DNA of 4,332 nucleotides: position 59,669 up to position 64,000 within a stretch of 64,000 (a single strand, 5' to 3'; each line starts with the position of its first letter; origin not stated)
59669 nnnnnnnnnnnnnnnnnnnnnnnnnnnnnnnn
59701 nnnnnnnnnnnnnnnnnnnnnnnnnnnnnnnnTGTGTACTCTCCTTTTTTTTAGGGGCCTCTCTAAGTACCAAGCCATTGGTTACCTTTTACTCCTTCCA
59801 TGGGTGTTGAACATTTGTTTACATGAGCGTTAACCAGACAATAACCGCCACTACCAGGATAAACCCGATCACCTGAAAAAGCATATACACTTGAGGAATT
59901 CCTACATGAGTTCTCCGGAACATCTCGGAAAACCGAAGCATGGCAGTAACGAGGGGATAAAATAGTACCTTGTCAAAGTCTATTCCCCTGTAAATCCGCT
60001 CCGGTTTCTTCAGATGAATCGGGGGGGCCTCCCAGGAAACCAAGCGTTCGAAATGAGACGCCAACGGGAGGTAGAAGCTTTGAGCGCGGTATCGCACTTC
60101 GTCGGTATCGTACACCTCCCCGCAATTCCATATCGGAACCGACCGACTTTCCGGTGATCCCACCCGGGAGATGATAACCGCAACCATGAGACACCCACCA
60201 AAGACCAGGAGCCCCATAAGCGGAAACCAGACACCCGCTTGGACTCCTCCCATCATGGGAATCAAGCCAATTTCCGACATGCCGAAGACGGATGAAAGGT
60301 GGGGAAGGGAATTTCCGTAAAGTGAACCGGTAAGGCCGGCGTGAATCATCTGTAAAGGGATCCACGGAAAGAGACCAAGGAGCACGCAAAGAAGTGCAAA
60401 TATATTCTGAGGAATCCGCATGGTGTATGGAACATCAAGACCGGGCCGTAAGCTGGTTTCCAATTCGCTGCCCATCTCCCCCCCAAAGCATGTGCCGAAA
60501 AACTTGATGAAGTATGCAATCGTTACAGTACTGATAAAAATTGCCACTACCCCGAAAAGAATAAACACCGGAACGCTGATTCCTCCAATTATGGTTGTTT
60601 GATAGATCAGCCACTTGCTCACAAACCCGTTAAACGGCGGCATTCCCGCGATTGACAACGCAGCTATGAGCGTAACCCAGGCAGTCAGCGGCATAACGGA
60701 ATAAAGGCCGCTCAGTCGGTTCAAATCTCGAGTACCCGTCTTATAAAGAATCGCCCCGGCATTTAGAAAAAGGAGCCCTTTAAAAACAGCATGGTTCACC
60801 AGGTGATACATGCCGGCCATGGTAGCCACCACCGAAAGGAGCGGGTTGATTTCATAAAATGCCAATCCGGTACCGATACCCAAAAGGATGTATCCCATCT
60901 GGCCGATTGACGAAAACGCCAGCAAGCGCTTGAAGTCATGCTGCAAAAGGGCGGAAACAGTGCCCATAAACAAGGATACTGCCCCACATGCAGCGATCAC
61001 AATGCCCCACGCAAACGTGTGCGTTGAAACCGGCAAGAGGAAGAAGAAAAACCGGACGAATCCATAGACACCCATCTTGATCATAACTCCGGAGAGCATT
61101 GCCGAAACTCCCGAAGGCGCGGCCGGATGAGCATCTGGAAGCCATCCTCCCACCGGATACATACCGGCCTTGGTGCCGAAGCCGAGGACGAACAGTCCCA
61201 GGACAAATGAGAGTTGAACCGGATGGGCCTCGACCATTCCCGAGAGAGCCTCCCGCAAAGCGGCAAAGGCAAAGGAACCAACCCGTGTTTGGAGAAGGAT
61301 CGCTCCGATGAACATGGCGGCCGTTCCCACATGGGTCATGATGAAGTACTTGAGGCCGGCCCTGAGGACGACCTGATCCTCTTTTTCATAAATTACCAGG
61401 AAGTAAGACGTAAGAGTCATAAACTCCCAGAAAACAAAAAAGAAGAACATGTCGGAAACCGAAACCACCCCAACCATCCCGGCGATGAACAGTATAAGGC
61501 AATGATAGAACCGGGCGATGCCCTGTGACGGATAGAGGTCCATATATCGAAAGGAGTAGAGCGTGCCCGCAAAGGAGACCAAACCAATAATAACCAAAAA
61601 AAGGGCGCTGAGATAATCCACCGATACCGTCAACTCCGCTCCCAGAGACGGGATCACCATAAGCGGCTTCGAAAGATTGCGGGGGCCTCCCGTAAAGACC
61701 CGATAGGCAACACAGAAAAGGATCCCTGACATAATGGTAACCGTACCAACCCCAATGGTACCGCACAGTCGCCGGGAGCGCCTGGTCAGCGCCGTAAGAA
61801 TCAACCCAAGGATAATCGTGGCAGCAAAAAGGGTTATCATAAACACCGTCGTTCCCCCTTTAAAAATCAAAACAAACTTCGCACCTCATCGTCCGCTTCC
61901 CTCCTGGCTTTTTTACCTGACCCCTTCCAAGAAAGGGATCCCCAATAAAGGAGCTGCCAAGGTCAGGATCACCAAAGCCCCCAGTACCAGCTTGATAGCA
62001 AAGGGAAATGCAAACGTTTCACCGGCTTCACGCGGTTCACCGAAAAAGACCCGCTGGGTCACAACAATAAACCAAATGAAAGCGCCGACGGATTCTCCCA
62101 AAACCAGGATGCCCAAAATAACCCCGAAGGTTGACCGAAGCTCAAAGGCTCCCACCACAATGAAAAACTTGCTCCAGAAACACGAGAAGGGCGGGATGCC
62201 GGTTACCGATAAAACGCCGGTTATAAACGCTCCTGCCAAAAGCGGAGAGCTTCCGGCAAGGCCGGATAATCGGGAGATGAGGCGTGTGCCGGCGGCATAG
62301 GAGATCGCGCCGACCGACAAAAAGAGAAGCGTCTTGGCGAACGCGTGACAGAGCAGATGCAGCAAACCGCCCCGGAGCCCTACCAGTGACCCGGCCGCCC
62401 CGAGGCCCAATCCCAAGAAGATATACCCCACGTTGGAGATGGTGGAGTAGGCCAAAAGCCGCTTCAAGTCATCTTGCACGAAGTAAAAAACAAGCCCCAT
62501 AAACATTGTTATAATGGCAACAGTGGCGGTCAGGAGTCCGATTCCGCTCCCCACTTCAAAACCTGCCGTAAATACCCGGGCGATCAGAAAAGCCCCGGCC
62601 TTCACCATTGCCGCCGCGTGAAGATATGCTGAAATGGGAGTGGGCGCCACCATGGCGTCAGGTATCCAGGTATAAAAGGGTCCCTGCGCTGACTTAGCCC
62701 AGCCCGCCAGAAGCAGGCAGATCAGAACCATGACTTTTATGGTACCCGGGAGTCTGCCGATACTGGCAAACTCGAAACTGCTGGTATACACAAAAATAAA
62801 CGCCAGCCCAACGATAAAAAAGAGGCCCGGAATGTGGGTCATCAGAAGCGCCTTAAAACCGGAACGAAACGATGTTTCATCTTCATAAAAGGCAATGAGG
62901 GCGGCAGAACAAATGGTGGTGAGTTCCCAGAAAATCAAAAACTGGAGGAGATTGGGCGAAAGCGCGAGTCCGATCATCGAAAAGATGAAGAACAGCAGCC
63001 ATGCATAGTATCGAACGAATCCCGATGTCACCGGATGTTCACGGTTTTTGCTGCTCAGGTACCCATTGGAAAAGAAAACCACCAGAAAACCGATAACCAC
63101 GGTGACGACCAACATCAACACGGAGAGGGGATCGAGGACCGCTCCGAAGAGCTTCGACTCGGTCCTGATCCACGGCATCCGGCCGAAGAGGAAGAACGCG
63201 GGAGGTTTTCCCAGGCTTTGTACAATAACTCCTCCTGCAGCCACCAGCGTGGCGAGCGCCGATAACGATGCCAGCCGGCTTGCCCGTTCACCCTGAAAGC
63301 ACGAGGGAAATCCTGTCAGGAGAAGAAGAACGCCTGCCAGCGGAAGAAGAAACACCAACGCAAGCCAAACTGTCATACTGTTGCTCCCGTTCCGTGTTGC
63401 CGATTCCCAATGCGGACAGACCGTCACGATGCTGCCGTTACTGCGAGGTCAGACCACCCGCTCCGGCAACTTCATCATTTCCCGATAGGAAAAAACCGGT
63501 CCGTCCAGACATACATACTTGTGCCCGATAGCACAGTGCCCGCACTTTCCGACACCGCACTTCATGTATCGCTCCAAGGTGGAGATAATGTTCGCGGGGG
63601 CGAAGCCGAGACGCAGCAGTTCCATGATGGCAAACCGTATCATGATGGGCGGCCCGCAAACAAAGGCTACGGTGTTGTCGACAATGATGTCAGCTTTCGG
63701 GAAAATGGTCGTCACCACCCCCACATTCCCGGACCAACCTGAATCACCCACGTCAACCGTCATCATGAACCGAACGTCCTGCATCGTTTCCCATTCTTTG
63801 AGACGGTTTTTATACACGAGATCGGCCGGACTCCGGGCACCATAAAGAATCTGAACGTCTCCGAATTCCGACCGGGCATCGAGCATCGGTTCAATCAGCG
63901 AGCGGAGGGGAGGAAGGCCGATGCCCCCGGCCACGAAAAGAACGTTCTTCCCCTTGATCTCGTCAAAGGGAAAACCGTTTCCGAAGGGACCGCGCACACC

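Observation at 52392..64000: Hyf/Hyc-type membrane hydrogenase operon preceded by a PyrK-like NAD(P)H/FAD/2Fe-2S subunit instead of formate-dehydrogenase or ferredoxin input modules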

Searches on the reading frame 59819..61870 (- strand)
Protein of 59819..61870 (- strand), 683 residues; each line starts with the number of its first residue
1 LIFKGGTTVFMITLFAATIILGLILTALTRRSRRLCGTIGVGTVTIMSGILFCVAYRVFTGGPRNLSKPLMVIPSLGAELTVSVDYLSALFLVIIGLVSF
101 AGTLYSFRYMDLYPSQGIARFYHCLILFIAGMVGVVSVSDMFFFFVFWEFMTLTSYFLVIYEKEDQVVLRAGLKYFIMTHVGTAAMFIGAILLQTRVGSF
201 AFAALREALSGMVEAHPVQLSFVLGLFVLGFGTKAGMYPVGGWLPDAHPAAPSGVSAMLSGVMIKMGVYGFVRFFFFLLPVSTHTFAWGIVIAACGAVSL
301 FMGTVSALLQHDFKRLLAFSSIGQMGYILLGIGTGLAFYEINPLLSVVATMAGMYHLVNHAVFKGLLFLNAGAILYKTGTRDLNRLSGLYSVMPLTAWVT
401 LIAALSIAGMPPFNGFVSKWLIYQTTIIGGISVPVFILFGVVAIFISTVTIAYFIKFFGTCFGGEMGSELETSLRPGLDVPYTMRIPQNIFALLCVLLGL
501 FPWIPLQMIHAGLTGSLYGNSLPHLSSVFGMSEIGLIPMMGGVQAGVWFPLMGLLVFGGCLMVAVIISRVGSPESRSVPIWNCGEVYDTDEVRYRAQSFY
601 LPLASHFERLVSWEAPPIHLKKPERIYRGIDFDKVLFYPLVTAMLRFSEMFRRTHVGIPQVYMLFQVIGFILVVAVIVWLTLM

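Call 7: search_protein_families(library=pfam, proteins=[window:59819-61870:-])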
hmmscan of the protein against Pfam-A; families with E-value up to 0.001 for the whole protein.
window:59819-61870:- (683 aa): 2 families
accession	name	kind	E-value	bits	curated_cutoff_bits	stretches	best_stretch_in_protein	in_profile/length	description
PF00361.26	Proton_antipo_M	-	7.2e-61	206.4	21.5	1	140-447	3-294/294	NADH:quinone oxidoreductase/Mrp antiporter, TM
PF00662.26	Proton_antipo_N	-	4.3e-07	30.2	24.5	1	73-122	4-51/51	NADH-Ubiquinone oxidoreductase (complex I), chain 5 N-terminus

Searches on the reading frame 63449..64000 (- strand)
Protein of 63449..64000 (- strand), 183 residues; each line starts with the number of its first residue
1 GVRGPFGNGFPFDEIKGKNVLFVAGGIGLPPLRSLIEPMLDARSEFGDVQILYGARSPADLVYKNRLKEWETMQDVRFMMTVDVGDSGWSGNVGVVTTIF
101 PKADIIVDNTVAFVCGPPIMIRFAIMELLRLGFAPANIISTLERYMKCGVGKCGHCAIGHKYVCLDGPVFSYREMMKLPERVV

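Call 7: search_protein_families(library=pfam, proteins=[window:63449-64000:-])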
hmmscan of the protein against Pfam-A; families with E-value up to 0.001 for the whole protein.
window:63449-64000:- (183 aa): 2 families
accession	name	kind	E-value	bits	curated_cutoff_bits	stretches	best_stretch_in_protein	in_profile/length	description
PF00175.26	NAD_binding_1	-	5.7e-16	59.6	22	1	22-124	1-107/109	Oxidoreductase NAD-binding domain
PF10418.14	DHODB_Fe-S_bind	-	1.9e-11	43.9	23.9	1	143-175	1-40/41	Iron-sulfur cluster binding domain of dihydroorotate dehydrogenase B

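Call 37: search_solved_structures(query=window:63449-64000:-, max_evalue=0.001)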
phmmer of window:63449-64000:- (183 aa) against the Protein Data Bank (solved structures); distinct sequences matched with E-value up to 0.001: 35.
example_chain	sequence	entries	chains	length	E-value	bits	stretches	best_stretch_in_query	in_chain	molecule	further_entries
9nez_C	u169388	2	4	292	9.8e-40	139.5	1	2-179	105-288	Sulfhydrogenase 1 subunit gamma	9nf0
5ksw_B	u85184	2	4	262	2.1e-16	63.4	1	2-175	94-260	Dihydroorotate dehydrogenase B (NAD(+)), electron transfer subunit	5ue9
1ep1_B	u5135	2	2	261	1.9e-14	57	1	2-174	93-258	DIHYDROOROTATE DEHYDROGENASE B (PYRK SUBUNIT)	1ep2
1ep3_B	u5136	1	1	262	1.9e-14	57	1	2-174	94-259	DIHYDROOROTATE DEHYDROGENASE B (PYRK SUBUNIT)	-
4ylf_A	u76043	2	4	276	9.5e-11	44.9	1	2-174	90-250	Dihydroorotate dehydrogenase B (NAD(+)), electron transfer subunit homolog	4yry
1cnf_A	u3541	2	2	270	5.5e-10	42.4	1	17-129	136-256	NITRATE REDUCTASE | NADH-DEPENDENT NITRATE REDUCTASE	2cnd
5yly_A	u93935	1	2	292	7.9e-10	41.9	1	16-134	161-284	Nitrate reductase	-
7qty_A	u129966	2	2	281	8.7e-09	38.5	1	2-139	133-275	Na(+)-translocating NADH-quinone reductase subunit F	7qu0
7rom_A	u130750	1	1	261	1.2e-08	38.1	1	2-143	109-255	NADH-cytochrome b5 reductase 1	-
1cne_A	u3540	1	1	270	1.4e-08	37.8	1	17-129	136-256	NITRATE REDUCTASE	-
1i7p_A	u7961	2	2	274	9.6e-08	35.1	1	18-132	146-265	NADH-CYTOCHROME B5 REDUCTASE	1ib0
1qx4_A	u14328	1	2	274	9.6e-08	35.1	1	18-132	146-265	NADH-cytochrome b5 reductase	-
7qu3_A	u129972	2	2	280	1.6e-07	34.4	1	2-139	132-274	Na(+)-translocating NADH-quinone reductase subunit F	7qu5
4u9u_A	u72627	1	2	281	3.1e-07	33.5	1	2-139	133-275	Na(+)-translocating NADH-quinone reductase subunit F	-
8ad3_A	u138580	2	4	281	3.1e-07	33.5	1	2-139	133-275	Na(+)-translocating NADH-quinone reductase subunit F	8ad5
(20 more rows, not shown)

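Call 47: search_protein_families(library=ncbifam, proteins=[window:63449-64000:-], max_evalue=0.00001)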
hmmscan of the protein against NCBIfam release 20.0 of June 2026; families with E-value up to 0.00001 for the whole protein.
window:63449-64000:- (183 aa): 18 families
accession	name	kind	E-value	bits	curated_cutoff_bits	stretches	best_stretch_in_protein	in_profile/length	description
NF006220.0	PRK08345.1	subfamily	7.8e-51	173.1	395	1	1-177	97-289/294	cytochrome-c3 hydrogenase subunit gamma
TIGR02911.1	sulfite_red_B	equivalog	1.1e-49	169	288.6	1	2-176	84-257/261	anaerobic sulfite reductase subunit AsrB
NF040830.1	sulfhyd_ShyC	equivalog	1.5e-42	145.8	600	1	1-176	92-282/288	NAD(P)-dependent hydrogenase/sulfhydrogenase 2 subunit gamma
NF040835.1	sulfhyd_HydG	equivalog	1.7e-40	139.1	650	1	2-179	105-288/292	NADPH-dependent hydrogenase/sulfhydrogenase 1 subunit gamma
NF000796.0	PRK00054.1-1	equivalog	6.1e-33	114.1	224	1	1-177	77-237/254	dihydroorotate dehydrogenase electron transfer subunit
NF000799.0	PRK00054.1-4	equivalog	5.5e-20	71.5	314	1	2-175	92-256/258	dihydroorotate dehydrogenase electron transfer subunit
NF000798.0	PRK00054.1-3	equivalog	1.5e-19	70.6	219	1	2-175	87-242/244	dihydroorotate dehydrogenase electron transfer subunit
NF000797.0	PRK00054.1-2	equivalog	2.5e-14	53.2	270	1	2-171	100-261/267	dihydroorotate dehydrogenase electron transfer subunit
NF009414.0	PRK12778.1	equivalog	2.9e-14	52.3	1103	1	2-171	85-244/752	bifunctional dihydroorotate dehydrogenase B NAD binding subunit/NADPH-dependent glutamate synthase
NF040810.1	BenC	equivalog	2.5e-13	49.9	430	1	3-137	193-324/333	benzoate 1,2-dioxygenase electron transfer component BenC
NF045803.1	MethMoxFADbindMmoC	equivalog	2.5e-13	49.5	500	1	2-139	199-336/343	aromatic/alkene monooxygenase hydroxylase FAD-binding subunit MmoC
NF008822.0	PRK11872.1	equivalog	4.7e-13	48.8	402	1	18-122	210-314/341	anthranilate 1,2-dioxygenase electron transfer component AntC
NF004862.0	PRK06222.1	subfamily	3e-12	46.6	220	1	2-171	85-244/281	sulfide/dihydroorotate dehydrogenase-like FAD/NAD-binding protein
TIGR01941.1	nqrF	equivalog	1.8e-10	40.3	295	1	2-139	257-399/405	NADH:ubiquinone reductase (Na(+)-transporting) subunit F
NF058606.1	GlBtMonoRdsGbcB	equivalog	2.4e-10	39.8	500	1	2-130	104-233/362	glycine betaine monooxygenase reductase subunit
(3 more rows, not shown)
